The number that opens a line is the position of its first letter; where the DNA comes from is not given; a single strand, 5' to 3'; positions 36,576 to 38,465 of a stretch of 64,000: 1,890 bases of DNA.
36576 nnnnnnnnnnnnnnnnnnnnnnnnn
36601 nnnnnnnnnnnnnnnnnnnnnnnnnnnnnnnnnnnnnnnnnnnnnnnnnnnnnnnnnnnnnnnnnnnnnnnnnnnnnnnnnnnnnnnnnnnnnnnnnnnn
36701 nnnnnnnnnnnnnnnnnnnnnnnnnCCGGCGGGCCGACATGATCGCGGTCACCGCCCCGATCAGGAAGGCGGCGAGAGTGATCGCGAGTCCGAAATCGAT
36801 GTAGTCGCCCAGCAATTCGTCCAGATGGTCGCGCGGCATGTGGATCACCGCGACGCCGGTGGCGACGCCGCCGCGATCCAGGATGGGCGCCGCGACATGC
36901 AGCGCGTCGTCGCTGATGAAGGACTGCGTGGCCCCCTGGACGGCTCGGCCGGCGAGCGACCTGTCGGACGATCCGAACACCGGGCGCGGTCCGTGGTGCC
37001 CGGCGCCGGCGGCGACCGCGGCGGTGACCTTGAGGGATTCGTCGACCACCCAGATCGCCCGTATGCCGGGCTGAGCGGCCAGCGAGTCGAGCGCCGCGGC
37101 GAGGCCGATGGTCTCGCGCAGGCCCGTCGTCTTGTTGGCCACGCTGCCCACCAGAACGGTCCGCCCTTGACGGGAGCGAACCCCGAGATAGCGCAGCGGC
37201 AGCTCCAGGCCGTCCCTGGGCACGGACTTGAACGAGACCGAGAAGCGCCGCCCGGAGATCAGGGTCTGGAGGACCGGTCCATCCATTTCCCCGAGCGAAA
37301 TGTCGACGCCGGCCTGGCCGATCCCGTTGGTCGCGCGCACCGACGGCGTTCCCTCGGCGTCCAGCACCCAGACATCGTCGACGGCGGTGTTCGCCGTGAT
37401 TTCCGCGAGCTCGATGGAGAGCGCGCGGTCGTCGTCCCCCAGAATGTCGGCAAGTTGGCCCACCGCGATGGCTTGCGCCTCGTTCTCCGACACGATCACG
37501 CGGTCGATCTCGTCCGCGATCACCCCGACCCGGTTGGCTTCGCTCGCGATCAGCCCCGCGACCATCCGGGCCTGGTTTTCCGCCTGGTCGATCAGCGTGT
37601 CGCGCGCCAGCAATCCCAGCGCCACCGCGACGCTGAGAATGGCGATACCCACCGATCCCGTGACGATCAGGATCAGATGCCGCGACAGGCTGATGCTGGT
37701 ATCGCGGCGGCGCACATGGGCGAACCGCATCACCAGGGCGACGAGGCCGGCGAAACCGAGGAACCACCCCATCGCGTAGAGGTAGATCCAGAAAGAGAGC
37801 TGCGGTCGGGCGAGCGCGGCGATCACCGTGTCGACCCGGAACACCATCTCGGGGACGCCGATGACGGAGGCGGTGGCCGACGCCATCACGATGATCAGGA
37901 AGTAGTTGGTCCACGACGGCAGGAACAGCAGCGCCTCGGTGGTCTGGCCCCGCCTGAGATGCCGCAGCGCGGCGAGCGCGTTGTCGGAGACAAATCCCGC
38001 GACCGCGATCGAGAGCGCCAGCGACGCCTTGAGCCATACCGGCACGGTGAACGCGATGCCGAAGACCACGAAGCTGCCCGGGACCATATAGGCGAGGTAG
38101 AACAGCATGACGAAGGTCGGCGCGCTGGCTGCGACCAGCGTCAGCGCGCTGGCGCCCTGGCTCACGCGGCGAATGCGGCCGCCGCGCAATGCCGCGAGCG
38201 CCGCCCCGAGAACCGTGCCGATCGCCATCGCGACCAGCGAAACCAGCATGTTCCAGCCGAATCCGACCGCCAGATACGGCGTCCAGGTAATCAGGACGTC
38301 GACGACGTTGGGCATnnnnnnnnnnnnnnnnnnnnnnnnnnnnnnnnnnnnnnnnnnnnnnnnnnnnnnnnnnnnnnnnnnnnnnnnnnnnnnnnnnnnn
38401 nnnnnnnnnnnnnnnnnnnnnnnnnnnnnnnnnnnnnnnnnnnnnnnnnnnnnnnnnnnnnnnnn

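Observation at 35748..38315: Unusual single-polypeptide architecture: ABC permease TMD + periplasmic domain + HAMP + PP2C, with a shortened EAA loop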

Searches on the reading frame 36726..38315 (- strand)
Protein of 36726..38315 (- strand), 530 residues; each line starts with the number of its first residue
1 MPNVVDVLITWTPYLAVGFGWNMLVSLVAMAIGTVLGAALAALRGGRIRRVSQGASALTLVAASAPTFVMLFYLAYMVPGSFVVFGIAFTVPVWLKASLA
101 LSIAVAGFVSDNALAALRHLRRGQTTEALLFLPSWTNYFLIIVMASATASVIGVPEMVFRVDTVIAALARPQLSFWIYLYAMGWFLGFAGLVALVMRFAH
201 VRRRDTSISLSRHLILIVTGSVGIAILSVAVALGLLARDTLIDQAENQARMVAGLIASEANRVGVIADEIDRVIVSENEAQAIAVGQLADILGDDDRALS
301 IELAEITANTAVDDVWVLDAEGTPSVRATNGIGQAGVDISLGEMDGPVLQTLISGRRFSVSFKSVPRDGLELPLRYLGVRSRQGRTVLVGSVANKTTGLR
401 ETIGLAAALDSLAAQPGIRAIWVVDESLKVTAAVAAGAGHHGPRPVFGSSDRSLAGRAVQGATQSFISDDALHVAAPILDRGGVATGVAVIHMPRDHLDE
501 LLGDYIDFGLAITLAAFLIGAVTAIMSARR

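Call 5: find_homologous_proteins(query=window:36726-38315:-, max_evalue=0.001)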
Query seq(530 aa) (530 aa): 129 proteins with E <= 0.001 among 8000 candidates; the best 120 are listed.
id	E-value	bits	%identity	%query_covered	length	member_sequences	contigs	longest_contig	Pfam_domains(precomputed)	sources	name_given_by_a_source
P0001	0.0e+0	1108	100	100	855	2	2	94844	PF00672.31,PF07228.18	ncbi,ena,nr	ncbi:MAG: SpoIIE family protein phosphatase [Defluviicoccus sp.]|nr:SpoIIE family protein phosphatas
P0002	5.4e-283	957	85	100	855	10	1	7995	PF00672.31,PF07228.18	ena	-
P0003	5.9e-283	957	85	100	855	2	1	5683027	PF00672.31,PF07228.18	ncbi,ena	-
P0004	7.3e-275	931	84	100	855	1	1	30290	PF00672.31,PF07228.18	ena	-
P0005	6.0e-271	918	82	100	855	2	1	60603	PF00672.31,PF07228.18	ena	-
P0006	1.8e-268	909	80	100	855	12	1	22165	PF00672.31,PF07228.18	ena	-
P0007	9.2e-268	907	82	100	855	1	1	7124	PF00672.31,PF07228.18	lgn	-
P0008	1.4e-267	907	81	100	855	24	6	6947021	PF00672.31,PF07228.18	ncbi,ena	-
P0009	2.5e-267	906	81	100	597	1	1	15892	-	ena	-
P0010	2.0e-266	903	80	100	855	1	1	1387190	PF00672.31,PF07228.18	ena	-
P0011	9.1e-266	900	80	100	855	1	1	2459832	PF00672.31,PF07228.18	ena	-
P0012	2.2e-265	899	80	100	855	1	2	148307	PF00672.31,PF07228.18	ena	-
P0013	7.4e-256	868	77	100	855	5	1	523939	PF00672.31,PF07228.18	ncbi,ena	-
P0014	1.1e-255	867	77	100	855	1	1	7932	PF00672.31,PF07228.18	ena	-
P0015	8.1e-255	864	78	100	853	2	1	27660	PF00672.31,PF07228.18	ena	-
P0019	7.6e-240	815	74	100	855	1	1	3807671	PF00672.31,PF07228.18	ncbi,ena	-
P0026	6.1e-129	449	68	61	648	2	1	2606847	PF00672.31,PF07228.18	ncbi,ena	-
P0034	1.1e-117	412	67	61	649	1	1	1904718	PF00672.31,PF07228.18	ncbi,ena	-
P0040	2.8e-86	309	52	61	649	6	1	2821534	PF00672.31,PF07228.18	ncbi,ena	-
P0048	2.9e-85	305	52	61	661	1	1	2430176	PF00672.31,PF07228.18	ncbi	-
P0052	5.6e-85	304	52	62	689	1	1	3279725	PF00672.31,PF07228.18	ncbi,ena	-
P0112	1.6e-80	290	50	62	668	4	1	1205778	PF07228.18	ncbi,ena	-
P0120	1.0e-61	228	46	61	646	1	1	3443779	PF00672.31,PF07228.18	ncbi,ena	-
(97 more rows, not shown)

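Call 8: find_encoding_contigs(protein=P0026, flank=8000, max_places=2)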
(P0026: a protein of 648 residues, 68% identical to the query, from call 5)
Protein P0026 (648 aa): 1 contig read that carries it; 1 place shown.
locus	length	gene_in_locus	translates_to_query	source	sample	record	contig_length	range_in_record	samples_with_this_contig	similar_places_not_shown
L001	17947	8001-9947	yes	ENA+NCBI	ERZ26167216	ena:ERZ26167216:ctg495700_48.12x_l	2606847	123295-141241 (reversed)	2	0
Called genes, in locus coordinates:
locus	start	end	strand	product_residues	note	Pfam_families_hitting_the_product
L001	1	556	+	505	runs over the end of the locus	PF20695:UbiD_N, PF01977:UbiD, PF20696:UbiD_C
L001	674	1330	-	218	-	PF05719:GPP34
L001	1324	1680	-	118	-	PF01740:STAS, PF13466:STAS_2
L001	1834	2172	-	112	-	PF01740:STAS, PF13466:STAS_2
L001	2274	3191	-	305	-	PF00909:Ammonium_transp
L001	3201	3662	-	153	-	PF00909:Ammonium_transp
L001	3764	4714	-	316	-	PF00497:SBP_bac_3, PF10613:Lig_chan-Glu_bd (faint)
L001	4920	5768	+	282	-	PF13489:Methyltransf_23, PF13847:Methyltransf_31 (weak), PF08241:Methyltransf_11 (weak), PF08242:Methyltransf_12, PF13649:Methyltransf_25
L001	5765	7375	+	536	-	PF00497:SBP_bac_3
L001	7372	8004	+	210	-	-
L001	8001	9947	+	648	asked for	PF00672:HAMP (weak), PF07228:SpoIIE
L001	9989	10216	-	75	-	PF13581:HATPase_c_2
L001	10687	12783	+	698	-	PF12437:GSIII_N, PF00120:Gln-synt_C, PF18318:Gln-synt_C-ter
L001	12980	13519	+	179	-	PF00213:OSCP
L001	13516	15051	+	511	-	PF02874:ATP-synt_ab_N, PF00006:ATP-synt_ab, PF00306:ATP-synt_ab_C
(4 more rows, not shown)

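Call 9: find_encoding_contigs(protein=P0048, flank=8000, max_places=2)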
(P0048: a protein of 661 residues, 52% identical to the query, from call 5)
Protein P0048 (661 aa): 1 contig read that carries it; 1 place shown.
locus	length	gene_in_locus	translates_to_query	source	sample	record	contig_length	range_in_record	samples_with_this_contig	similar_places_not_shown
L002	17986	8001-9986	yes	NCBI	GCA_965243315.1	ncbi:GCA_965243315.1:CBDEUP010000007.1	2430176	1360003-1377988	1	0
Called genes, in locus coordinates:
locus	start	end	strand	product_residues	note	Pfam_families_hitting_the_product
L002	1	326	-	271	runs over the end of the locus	PF00106:adh_short, PF08659:KR (weak), PF13561:adh_short_C2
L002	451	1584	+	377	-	PF00890:FAD_binding_2 (weak), PF01266:DAO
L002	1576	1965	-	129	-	PF01502:PRA-CH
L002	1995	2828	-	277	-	PF00950:ABC-3, PF01032:FecCD (weak)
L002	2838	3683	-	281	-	PF00005:ABC_tran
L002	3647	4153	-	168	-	PF01475:FUR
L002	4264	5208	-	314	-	PF00497:SBP_bac_3, PF10613:Lig_chan-Glu_bd (faint)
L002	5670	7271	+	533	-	PF00497:SBP_bac_3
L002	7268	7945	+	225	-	-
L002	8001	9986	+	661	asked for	PF00672:HAMP (weak), PF07228:SpoIIE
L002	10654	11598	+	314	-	PF00126:HTH_1, PF03466:LysR_substrate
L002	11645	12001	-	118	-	PF01740:STAS, PF13466:STAS_2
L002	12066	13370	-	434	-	PF13187:Fer4_9 (faint), PF00037:Fer4 (faint), PF12838:Fer4_7, PF13183:Fer4_8, PF13237:Fer4_10 (weak), PF13484:Fer4_16, PF13534:Fer4_17, PF02754:CCG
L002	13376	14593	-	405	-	PF01565:FAD_binding_4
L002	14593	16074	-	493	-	PF01565:FAD_binding_4, PF02913:FAD-oxidase_C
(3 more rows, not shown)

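Call 31: list_cluster_members(proteins=[P0003, P0008, P0013, P0019, P0026, P0034, P0040, P0052, P0112, P0120])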
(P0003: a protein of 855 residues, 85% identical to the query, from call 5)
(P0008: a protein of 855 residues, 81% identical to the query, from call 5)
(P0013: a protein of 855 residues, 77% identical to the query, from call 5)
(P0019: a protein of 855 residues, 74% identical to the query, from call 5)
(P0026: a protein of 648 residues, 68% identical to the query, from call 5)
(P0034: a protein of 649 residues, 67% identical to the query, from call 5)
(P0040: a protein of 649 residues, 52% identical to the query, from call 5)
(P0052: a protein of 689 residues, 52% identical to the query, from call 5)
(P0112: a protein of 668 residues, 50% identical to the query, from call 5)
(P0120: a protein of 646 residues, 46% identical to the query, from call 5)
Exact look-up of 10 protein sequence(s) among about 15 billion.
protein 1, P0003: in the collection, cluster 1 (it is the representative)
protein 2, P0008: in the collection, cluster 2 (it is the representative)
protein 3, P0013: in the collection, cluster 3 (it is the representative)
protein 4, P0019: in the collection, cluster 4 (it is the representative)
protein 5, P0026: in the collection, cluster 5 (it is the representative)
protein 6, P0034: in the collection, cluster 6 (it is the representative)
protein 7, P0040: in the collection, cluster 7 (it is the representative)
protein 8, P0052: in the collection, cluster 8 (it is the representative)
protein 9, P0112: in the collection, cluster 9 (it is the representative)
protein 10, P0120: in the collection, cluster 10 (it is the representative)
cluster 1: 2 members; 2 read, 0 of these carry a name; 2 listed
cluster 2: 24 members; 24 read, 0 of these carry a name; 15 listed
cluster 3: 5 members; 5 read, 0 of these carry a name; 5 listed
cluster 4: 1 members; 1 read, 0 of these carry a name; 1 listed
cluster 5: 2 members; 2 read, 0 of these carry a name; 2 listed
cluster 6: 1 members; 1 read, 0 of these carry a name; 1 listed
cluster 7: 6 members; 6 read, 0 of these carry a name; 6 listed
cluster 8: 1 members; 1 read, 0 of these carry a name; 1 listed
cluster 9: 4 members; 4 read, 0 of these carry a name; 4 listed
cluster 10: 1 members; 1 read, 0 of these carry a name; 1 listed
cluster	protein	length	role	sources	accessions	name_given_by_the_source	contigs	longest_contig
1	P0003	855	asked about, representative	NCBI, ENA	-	-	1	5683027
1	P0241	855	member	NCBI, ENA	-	-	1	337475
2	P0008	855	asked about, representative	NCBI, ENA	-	-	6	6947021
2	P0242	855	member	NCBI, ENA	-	-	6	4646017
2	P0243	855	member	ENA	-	-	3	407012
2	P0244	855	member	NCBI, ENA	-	-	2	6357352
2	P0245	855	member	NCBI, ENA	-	-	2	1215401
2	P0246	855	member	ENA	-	-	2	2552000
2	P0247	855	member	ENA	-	-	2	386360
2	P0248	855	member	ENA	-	-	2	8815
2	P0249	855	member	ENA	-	-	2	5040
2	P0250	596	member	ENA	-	-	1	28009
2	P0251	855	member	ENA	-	-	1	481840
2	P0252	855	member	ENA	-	-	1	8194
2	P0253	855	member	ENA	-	-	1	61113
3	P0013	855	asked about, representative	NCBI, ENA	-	-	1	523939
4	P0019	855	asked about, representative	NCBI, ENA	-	-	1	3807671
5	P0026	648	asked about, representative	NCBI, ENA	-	-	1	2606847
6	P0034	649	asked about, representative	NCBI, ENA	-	-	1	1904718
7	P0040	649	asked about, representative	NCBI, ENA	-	-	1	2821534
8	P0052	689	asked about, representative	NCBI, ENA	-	-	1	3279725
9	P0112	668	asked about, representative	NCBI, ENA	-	-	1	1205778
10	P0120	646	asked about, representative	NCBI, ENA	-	-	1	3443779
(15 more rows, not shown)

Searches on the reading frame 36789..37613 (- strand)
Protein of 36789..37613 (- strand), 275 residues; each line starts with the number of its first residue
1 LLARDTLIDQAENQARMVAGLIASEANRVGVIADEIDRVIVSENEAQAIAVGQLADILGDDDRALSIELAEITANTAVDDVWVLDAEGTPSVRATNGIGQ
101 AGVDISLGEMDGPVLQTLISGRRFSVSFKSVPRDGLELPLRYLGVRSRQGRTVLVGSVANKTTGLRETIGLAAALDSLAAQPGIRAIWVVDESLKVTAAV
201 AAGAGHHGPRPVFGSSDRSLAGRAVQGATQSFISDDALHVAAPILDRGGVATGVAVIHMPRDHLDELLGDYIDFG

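Call 27: predict_structure(alignment_id=A2)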
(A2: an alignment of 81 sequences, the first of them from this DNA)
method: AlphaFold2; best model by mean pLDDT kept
length: 275 residues; sequences in the alignment: 81
mean_pLDDT: 80.5   pTM: 0.59
mean pLDDT of the five models: 80.5, 78.8, 78.6, 73.6, 73.3
residues with pLDDT >= 90: 62; 70-90: 166; 50-70: 43; < 50: 4
segments of 3 or more residues with pLDDT < 50: none
pLDDT, mean of each block of 10 residues (from residue 1): 70 75 71 74 88 92 94 89 91 92 74 83 88 76 90 88 59 72 82 83 58 86 87 85 81 85 71 64
secondary structure, 60 per line:
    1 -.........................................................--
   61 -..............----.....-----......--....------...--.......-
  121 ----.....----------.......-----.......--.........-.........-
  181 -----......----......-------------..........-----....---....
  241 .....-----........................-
elements in order: H2-58 H62-75 E80-84 E90-95 E98-101 H113-119 E125-129 E140-146 E152-158 H161-169 H171-179 E186-191 E196-201 H215-224 E230-233 E237-245 E251-260 H261-274

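Call 29: fold_search(model_id=the predicted structure, library=pdb)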
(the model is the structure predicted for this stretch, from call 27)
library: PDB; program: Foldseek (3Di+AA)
matches with E <= 10: 1522; with E <= 0.001: 136
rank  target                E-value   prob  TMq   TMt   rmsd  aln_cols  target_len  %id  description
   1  6fu4_B                2.1e-07  1.00  0.33  0.31  10.7       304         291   13  Ligand binding domain (LBD) of the p. aeruginosa histamine receptor TlpQ (released 2018-05-16)
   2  6fu4_D                3.0e-07  1.00  0.31  0.30  10.7       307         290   13  Ligand binding domain (LBD) of the p. aeruginosa histamine receptor TlpQ (released 2018-05-16)
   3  6fu4_C                3.2e-07  1.00  0.32  0.31  10.2       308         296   14  Ligand binding domain (LBD) of the p. aeruginosa histamine receptor TlpQ (released 2018-05-16)
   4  2p7j_A                4.0e-07  1.00  0.34  0.34  10.7       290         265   15  Crystal structure of the domain of putative sensory box/GGDEF family protein from Vibrio parahaemolyticus (released 2007-05-01)
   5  6fu4_A                6.5e-07  1.00  0.30  0.29  10.5       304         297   13  Ligand binding domain (LBD) of the p. aeruginosa histamine receptor TlpQ (released 2018-05-16)
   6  3lid_A                7.3e-07  1.00  0.34  0.34  10.2       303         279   16  Crystal Structure of the extracellular domain of the putative histidine kinase vpHK1S-Z8 (released 2010-05-05)
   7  7prq_B                1.6e-06  1.00  0.32  0.29  12.6       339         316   11  Structure of the ligand binding domain of the PctD (PA4633) chemoreceptor of Pseudomonas aeruginosa PAO1 in complex wi (released 2022-05-11)
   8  3lid_B                2.1e-06  1.00  0.39  0.39  11.6       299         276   15  Crystal Structure of the extracellular domain of the putative histidine kinase vpHK1S-Z8 (released 2010-05-05)
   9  4jgo_B                3.7e-06  1.00  0.44  0.56   9.2       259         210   12  The crystal structure of sporulation kinase d sensor domain from Bacillus subtilis subsp. (released 2013-05-15)
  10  9kp3_A                3.9e-06  1.00  0.33  0.32  11.2       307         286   13  Ligand binding domain of Pseudomonas Aeruginosa PAO1 chemoreceptor TlpQ in complex with MHF (released 2025-11-26)
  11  9a65_B                4.4e-06  1.00  0.24  0.13  18.0       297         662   10  Integrative model of YVAQ-MCPB by crosslinking MS and deep learning (released 2024-09-18)
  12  3lie_B                4.6e-06  1.00  0.32  0.33  10.3       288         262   14  Crystal Structure of the extracellular domain of the putative histidine kinase vpHK1S-Z8 (released 2010-05-05)
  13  9a5d_A                4.9e-06  1.00  0.35  0.19  40.8       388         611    8  Integrative model of WALK-YYCH by crosslinking MS and deep learning (released 2024-09-18)
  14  4jgr_B                5.5e-06  1.00  0.43  0.55   9.1       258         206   12  The crystal structure of sporulation kinase D mutant sensor domain, R131A, from Bacillus subtilis subsp at 2.4A resolu (released 2013-05-15)
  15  8bmv_B                5.5e-06  1.00  0.34  0.37  10.3       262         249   15  Ligand binding domain of the P. Putida receptor McpH in complex with Uric acid (released 2024-07-24)
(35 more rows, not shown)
